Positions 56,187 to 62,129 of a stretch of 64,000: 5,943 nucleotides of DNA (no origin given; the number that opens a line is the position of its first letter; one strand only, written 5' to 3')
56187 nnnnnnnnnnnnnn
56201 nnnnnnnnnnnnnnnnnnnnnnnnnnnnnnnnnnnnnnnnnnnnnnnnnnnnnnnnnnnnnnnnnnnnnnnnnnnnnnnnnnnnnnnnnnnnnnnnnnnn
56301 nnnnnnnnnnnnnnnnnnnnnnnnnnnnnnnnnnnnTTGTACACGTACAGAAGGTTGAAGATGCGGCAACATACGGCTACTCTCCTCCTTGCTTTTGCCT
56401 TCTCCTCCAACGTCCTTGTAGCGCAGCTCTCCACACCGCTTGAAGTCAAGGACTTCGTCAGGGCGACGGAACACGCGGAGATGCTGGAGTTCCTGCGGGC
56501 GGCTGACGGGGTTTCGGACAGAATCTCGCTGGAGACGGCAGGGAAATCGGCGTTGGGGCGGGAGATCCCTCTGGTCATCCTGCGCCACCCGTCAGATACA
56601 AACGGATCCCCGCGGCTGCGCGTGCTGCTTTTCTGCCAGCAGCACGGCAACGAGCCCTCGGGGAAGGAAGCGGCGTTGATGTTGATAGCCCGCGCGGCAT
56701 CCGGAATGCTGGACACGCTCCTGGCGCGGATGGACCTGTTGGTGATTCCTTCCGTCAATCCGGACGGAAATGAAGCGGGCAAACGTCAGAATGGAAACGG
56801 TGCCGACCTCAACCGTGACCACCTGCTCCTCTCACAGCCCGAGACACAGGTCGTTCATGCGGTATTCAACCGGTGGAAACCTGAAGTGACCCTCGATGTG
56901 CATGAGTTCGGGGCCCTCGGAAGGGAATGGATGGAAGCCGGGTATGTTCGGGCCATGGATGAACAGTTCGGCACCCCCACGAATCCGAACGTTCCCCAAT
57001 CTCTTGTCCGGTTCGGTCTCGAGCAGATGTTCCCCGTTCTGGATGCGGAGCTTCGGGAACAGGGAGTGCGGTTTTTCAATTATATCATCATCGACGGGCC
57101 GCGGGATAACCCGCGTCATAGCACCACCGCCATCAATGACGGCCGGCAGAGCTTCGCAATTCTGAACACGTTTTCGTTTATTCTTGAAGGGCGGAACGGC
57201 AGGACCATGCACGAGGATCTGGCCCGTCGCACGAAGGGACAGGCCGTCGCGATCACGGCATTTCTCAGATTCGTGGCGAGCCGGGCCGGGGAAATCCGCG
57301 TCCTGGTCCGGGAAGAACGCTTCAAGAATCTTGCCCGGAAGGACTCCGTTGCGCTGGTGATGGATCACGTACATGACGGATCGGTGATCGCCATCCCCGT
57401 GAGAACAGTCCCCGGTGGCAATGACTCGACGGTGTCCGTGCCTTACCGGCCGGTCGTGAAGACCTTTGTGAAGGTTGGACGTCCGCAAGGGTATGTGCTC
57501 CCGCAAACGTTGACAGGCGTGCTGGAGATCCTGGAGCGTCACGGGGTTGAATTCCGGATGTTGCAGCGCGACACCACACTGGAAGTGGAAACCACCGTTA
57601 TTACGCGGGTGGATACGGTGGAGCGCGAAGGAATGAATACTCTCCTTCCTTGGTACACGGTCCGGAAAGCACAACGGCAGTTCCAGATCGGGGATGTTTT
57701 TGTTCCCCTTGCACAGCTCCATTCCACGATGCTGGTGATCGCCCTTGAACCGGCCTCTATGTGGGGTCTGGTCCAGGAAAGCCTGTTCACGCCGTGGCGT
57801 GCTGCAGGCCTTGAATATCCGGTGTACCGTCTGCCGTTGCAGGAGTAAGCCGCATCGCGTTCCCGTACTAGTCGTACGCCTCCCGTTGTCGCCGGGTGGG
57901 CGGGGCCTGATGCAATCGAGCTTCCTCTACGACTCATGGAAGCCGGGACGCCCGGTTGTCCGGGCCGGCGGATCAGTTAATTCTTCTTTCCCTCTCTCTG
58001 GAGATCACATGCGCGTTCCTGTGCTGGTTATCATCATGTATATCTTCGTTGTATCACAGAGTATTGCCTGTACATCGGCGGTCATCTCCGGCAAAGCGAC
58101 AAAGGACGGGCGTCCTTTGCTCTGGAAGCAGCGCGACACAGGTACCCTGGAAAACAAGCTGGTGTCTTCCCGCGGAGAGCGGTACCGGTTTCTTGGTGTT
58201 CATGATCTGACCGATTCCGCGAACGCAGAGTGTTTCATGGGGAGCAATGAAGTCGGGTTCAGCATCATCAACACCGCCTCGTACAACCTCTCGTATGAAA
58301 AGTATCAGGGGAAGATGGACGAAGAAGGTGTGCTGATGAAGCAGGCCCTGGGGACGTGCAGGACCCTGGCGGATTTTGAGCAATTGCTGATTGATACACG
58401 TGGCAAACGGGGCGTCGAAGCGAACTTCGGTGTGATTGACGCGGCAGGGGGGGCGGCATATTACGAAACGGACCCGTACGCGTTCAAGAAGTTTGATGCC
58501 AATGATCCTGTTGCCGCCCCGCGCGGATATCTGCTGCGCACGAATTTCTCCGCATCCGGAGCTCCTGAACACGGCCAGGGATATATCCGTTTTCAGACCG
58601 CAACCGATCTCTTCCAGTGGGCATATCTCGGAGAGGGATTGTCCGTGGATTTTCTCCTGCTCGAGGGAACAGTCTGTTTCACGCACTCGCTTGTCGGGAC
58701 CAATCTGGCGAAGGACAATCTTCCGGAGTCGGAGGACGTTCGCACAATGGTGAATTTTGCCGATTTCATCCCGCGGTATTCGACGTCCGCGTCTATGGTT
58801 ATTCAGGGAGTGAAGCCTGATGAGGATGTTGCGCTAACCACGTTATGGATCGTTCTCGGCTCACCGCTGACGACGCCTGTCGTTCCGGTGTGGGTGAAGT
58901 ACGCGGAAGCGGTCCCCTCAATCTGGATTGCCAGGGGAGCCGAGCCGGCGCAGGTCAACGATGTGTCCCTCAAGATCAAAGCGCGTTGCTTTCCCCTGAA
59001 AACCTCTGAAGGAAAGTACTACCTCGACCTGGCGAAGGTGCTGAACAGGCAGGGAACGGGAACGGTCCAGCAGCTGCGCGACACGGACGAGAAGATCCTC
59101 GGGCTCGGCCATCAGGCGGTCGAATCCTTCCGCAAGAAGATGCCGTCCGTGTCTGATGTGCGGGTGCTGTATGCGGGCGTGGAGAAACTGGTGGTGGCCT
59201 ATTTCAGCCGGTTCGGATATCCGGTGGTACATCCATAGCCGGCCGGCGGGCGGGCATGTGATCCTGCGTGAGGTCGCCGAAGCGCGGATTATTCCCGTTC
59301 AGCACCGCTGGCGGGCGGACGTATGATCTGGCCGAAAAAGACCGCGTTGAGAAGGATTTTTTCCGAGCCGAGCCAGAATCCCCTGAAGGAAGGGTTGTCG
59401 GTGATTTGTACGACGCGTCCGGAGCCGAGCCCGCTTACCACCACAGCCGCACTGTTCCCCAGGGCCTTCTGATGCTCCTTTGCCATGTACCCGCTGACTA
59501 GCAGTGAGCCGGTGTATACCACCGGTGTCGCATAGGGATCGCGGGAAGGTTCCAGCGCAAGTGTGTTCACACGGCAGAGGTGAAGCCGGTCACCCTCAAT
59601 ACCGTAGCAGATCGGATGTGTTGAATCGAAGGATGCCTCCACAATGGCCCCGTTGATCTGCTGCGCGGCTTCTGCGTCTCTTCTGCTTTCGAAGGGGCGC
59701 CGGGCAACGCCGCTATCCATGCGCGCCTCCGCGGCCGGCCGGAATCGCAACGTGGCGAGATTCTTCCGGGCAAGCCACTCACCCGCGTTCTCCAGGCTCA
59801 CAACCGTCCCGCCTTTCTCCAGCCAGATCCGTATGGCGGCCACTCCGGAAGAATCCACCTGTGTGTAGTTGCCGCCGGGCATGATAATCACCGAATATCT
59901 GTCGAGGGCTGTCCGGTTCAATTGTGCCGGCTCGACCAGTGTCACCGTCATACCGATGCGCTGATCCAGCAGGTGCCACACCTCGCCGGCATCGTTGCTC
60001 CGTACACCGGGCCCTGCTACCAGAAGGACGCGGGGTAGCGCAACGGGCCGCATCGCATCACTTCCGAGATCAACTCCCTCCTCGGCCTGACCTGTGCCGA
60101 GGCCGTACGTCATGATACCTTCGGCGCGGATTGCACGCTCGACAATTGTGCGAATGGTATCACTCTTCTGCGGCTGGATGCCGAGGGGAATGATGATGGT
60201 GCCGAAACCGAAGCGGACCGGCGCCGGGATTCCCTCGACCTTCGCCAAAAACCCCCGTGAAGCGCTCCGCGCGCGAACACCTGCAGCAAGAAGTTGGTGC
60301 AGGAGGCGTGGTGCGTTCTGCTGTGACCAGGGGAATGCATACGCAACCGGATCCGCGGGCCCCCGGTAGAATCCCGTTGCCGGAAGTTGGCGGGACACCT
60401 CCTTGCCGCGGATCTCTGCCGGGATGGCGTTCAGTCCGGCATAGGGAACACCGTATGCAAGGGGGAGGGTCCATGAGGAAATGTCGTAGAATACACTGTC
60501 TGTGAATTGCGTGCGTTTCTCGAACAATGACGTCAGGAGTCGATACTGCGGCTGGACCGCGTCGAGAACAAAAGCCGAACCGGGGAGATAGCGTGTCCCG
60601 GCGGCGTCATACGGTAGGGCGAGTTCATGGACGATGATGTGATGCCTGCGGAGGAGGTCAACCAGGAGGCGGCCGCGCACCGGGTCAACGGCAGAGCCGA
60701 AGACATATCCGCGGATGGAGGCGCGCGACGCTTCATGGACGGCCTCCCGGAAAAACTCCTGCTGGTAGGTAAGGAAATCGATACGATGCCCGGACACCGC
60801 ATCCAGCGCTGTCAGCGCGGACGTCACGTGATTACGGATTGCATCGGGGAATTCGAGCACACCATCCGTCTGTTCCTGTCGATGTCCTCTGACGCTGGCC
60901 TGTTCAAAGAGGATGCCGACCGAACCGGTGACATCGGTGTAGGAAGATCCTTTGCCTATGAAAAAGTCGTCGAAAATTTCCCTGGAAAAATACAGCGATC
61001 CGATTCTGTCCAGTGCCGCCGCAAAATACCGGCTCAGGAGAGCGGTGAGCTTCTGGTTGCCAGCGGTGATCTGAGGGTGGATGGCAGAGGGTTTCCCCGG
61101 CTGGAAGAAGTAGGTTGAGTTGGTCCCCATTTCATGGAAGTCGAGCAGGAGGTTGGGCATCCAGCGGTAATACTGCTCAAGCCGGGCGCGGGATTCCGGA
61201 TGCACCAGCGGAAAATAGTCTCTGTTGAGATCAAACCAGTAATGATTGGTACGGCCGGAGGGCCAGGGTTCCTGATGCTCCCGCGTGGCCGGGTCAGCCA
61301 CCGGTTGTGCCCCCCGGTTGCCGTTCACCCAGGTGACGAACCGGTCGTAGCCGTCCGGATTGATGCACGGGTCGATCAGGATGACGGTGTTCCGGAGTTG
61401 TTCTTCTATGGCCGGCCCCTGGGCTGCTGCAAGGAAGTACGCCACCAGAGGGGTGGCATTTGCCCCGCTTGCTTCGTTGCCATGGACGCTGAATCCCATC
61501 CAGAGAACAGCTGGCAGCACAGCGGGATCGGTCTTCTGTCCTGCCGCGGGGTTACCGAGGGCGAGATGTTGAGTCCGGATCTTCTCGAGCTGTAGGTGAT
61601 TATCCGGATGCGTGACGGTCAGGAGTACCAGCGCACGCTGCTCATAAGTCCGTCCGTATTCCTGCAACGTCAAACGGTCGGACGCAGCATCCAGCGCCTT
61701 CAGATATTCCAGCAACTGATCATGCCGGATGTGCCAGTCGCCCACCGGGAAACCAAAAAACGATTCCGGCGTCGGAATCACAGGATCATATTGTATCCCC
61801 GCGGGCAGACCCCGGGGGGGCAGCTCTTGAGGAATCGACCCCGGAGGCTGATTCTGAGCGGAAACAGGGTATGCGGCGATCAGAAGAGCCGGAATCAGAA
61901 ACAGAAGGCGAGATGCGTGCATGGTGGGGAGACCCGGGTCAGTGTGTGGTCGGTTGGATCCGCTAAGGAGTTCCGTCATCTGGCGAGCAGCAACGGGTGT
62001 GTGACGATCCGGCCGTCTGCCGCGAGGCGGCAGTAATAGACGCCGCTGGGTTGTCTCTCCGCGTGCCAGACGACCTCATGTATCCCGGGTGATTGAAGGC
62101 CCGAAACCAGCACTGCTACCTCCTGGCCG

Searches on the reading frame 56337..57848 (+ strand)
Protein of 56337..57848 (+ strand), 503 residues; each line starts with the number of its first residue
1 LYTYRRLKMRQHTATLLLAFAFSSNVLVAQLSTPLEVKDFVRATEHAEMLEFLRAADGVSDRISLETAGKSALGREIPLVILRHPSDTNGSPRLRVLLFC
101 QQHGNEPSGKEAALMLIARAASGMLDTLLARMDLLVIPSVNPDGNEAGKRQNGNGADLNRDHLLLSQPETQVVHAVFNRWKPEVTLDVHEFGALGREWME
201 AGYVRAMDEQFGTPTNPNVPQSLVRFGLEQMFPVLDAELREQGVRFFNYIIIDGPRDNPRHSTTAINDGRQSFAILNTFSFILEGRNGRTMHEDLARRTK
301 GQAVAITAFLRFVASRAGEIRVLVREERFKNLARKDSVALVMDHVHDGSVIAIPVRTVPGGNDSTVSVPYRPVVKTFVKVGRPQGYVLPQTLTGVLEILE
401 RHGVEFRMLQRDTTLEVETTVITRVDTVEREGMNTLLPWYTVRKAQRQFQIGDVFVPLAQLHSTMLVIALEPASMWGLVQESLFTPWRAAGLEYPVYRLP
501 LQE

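Call 70: search_protein_families(library=pfam, proteins=[window:56337-57848:+], max_evalue=0.00001)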
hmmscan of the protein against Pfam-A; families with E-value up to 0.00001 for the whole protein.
window:56337-57848:+ (503 aa): 1 family
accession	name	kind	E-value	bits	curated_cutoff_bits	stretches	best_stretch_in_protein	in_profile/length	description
PF00246.29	Peptidase_M14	-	6.7e-16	59.2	21.6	1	57-162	10-133/286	Zinc carboxypeptidase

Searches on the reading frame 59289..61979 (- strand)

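Call 70: search_protein_families(library=pfam, proteins=[window:59289-61979:-], max_evalue=0.00001)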
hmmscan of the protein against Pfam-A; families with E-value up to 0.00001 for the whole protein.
window:59289-61979:- (896 aa): 1 family
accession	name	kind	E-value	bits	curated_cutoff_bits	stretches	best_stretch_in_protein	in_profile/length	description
PF00246.29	Peptidase_M14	-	1.2e-14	55.1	21.6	1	90-255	2-133/286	Zinc carboxypeptidase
